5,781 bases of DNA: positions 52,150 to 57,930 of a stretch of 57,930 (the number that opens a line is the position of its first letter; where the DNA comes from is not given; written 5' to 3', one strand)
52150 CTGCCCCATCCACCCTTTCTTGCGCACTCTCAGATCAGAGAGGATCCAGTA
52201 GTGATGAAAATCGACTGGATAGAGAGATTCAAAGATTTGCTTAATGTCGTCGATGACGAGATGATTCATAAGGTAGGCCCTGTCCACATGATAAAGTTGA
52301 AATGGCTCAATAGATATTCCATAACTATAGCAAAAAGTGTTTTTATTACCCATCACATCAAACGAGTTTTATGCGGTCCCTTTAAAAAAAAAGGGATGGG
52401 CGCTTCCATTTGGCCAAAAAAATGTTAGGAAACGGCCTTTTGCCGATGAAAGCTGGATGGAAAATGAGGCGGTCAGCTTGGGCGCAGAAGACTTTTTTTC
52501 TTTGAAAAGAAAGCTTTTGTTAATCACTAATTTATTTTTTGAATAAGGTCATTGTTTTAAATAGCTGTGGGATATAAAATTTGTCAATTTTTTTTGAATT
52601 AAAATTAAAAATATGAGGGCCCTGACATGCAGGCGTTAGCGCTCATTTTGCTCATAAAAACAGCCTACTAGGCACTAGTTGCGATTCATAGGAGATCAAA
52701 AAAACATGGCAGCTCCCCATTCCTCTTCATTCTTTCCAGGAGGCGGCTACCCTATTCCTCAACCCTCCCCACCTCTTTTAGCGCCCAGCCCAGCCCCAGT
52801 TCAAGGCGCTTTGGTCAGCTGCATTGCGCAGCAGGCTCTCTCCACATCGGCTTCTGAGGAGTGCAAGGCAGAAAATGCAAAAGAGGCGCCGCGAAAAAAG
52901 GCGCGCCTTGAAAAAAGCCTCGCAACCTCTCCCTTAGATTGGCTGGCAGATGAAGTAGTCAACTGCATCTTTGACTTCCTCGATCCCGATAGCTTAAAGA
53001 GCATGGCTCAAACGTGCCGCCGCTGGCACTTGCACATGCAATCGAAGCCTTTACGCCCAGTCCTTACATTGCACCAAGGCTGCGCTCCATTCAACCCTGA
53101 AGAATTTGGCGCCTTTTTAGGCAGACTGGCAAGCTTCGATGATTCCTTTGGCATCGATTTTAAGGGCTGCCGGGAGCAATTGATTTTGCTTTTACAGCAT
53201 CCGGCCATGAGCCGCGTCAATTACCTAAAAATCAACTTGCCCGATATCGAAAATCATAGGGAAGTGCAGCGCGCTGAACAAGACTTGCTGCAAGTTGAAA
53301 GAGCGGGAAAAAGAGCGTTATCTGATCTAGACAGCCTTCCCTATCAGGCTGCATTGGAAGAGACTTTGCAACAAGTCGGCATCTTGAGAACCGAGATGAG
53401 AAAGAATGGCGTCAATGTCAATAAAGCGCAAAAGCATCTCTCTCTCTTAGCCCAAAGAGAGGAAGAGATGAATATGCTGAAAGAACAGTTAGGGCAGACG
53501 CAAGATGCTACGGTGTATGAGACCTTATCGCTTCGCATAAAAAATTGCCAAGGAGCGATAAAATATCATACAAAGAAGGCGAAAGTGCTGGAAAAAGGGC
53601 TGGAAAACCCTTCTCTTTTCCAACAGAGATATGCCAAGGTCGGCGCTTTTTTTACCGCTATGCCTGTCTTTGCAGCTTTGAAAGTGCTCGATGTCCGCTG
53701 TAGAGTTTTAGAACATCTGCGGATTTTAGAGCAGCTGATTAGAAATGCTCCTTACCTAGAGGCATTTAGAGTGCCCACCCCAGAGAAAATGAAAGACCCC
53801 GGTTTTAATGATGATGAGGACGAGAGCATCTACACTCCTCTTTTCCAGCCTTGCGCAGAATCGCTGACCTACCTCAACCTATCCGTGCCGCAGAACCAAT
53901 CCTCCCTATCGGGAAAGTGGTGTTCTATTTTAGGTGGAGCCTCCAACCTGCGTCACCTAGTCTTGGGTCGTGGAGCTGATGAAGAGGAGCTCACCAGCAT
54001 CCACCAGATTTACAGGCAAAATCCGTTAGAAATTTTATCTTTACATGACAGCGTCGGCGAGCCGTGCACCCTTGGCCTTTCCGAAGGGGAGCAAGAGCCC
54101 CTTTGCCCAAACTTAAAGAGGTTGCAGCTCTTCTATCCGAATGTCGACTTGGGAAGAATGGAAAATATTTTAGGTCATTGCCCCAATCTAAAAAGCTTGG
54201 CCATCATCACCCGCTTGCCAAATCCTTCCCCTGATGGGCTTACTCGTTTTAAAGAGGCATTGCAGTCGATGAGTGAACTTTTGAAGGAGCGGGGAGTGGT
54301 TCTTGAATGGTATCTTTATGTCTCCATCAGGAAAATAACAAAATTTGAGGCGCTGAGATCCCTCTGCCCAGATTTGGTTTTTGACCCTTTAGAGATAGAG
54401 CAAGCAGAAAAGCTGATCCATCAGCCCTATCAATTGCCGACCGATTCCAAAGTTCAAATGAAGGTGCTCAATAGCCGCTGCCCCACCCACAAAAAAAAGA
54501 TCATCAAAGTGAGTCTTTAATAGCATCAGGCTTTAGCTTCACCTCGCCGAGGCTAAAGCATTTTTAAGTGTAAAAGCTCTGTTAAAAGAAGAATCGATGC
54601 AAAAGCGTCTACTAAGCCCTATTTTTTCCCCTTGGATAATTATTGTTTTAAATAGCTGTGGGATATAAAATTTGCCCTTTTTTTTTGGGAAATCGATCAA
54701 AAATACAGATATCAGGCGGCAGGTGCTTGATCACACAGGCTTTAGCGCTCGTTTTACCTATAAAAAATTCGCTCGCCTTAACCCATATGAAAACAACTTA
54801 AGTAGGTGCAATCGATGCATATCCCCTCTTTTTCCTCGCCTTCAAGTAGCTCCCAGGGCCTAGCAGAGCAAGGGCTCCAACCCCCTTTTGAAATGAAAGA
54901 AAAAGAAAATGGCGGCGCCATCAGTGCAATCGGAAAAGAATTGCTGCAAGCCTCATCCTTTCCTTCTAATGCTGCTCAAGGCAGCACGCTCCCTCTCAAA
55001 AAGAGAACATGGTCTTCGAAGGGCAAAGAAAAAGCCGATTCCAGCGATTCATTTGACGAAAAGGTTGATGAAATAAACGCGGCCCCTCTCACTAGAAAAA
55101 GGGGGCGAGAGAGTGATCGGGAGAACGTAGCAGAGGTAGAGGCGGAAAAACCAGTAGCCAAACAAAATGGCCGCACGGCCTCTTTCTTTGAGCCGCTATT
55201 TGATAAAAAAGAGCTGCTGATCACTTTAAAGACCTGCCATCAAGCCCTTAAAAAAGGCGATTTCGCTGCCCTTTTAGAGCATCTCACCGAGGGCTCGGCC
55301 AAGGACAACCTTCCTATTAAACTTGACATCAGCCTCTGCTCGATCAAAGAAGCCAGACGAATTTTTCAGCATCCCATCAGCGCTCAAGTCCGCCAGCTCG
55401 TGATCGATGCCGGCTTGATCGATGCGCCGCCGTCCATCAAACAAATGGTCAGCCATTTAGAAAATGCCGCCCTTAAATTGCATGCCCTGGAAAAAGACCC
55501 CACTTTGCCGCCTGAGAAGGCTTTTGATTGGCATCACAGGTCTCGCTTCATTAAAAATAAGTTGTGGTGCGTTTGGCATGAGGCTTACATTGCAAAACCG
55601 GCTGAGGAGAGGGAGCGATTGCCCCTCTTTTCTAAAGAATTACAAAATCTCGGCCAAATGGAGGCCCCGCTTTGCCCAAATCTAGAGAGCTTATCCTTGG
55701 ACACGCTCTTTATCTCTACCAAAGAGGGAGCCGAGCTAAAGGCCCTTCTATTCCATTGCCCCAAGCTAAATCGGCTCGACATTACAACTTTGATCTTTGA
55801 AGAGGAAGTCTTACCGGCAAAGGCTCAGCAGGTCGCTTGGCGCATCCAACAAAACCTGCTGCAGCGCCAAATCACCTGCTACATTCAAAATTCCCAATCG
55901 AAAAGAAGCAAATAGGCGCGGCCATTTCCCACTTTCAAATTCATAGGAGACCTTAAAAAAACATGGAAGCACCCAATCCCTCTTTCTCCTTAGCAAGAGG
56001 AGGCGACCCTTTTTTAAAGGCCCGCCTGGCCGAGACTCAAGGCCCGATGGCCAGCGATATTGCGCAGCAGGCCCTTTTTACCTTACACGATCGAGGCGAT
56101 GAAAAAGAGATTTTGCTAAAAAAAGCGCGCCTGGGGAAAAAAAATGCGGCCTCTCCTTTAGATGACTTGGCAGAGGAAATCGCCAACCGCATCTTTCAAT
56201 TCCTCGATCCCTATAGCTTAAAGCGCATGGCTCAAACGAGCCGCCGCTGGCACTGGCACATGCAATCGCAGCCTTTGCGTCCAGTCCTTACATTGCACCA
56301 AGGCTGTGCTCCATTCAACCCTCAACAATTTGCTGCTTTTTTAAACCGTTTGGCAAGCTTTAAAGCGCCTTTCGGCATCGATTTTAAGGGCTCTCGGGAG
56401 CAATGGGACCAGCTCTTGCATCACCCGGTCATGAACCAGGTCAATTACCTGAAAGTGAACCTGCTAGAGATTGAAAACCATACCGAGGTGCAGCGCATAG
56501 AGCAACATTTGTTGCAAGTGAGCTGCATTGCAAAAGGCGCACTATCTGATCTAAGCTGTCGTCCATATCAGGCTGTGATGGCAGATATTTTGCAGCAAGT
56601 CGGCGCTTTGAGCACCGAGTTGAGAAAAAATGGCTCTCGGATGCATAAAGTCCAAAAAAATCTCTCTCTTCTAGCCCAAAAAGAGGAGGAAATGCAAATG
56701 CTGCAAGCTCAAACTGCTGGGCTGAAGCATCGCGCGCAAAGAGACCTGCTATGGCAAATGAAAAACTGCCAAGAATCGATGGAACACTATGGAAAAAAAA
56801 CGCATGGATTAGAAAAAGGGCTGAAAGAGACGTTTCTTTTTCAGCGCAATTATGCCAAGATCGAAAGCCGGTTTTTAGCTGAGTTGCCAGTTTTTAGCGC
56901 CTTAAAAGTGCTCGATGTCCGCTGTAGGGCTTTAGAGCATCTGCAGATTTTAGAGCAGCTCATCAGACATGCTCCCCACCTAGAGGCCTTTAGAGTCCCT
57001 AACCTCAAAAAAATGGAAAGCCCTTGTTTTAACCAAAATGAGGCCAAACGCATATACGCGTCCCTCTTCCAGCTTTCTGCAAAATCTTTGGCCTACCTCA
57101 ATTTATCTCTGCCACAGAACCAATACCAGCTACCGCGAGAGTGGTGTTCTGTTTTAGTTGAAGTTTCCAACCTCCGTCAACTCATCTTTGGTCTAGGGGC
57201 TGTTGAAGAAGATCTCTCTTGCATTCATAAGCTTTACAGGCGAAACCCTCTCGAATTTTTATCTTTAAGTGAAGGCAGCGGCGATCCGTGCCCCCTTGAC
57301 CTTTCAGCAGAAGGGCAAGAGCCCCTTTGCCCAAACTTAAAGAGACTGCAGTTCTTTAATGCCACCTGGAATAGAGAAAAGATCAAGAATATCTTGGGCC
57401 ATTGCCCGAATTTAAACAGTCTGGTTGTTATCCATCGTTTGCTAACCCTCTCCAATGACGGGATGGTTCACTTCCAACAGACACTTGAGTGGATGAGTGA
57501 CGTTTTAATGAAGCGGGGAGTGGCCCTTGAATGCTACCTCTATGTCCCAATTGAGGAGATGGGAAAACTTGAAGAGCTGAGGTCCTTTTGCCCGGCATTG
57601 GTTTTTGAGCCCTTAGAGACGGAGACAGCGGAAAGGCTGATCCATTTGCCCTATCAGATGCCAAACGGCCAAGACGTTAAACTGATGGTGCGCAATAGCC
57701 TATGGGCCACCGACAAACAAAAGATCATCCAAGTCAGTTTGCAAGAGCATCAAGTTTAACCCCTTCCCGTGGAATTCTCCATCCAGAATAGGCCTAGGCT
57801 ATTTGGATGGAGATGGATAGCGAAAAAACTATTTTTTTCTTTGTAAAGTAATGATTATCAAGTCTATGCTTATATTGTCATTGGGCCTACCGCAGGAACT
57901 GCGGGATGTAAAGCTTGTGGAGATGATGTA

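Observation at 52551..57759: Tandem, recently duplicated F-box/LRR effector family with duplicated promoter and 5-prime UTR and NLS-like patches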

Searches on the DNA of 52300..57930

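Call 61: search_rna_families(source=window, start=52300, end=57930, threshold=evalue, max_evalue=1)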
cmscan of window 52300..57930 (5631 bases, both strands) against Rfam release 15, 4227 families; matches with E-value up to 1: 1.
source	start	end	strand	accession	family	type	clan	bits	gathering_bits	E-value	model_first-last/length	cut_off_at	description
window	52951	52991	-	RF01099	PK-IAV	Cis-reg;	-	22.8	47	0.2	1-48/48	no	Pseudoknot of influenza A virus gene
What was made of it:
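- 52597..52705 (+): g1 leader. It holds a conserved element at 52630-52660 and a ribosome-binding segment at 52684-52704 (AGGAG at 52690-52694). No Rfam match (call 61).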

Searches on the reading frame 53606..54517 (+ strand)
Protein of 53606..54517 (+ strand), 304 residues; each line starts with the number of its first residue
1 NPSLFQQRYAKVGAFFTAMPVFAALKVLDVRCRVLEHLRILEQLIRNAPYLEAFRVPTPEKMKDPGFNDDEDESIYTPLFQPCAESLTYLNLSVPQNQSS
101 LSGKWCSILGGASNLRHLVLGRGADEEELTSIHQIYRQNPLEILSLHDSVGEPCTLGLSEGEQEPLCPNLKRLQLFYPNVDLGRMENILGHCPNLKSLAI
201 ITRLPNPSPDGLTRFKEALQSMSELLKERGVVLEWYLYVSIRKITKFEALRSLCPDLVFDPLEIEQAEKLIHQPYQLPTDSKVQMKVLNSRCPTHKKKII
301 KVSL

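Call 43: find_related_loci(query=A4, collection=metagenome_contigs, flank=8000)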
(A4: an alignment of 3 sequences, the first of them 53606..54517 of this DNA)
Query A4 (304 aa) in metagenome_contigs; peptide patterns used: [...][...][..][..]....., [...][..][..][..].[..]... (x = any residue, [..] = any of these).
144 stretches matched a pattern, but none encodes a relative of the query by tblastn (E <= 1e-3).

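Call 76: find_related_loci(query=A4, collection=viral_contigs, flank=3000)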
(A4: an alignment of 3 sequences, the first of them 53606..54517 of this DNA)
Query A4 (304 aa) in viral_contigs; peptide patterns used: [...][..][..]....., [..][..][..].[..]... (x = any residue, [..] = any of these).
19 stretches matched a pattern, but none encodes a relative of the query by tblastn (E <= 1e-3).

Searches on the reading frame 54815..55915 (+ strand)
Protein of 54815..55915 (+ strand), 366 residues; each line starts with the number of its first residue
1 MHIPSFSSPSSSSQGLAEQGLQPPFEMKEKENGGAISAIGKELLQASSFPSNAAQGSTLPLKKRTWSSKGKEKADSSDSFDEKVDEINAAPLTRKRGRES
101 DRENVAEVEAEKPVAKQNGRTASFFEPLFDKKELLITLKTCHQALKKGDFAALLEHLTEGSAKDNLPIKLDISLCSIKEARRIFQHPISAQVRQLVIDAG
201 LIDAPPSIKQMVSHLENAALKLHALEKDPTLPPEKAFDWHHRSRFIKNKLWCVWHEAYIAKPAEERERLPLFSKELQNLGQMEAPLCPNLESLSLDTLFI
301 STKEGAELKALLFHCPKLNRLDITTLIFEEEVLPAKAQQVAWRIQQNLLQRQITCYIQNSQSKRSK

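Call 3: search_protein_families(library=pfam, proteins=[window:54815-55915:+], max_evalue=1)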
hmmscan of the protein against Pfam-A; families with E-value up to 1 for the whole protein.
window:54815-55915:+ (366 aa): 1 family
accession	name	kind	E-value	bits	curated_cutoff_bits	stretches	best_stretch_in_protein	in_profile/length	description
PF24758.1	LRR_At5g56370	-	0.083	13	27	1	283-325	56-95/227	FBD-associated F-box protein At5g56370, LRR repeats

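Call 12: search_protein_families(library=ncbifam, proteins=[window:54815-55915:+], max_evalue=0.001)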
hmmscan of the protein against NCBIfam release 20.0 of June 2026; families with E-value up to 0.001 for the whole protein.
window:54815-55915:+ (366 aa): 0 families

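Call 24: list_cluster_members(proteins=[P0003, P0004, P0005, window:54815-55912:+])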
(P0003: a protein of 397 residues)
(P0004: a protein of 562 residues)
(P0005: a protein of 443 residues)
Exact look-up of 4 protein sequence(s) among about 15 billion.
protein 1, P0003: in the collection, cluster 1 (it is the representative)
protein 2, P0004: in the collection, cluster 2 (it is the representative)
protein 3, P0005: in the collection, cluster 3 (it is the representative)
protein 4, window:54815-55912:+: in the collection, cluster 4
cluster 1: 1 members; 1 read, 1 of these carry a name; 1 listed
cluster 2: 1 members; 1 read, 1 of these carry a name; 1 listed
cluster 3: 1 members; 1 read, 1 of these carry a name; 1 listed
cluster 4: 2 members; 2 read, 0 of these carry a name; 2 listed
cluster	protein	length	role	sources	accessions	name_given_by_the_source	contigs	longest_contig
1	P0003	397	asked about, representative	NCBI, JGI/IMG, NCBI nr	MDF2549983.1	MAG: hypothetical protein K0S07_1050 [Chlamydiales bacterium] | hypothetical protein | hypothetical protein [Chlamydiales bacterium]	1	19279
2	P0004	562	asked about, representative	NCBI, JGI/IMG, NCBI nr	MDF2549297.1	MAG: hypothetical protein K0S07_364 [Chlamydiales bacterium] | hypothetical protein | hypothetical protein [Chlamydiales bacterium]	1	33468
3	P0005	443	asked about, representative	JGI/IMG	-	hypothetical protein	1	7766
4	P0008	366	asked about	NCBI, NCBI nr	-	-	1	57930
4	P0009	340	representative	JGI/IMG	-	-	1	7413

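Call 77: search_protein_families(library=phrogs, proteins=[window:54815-55915:+], max_evalue=0.01)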
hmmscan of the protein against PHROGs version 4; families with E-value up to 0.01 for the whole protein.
window:54815-55915:+ (366 aa): 0 families
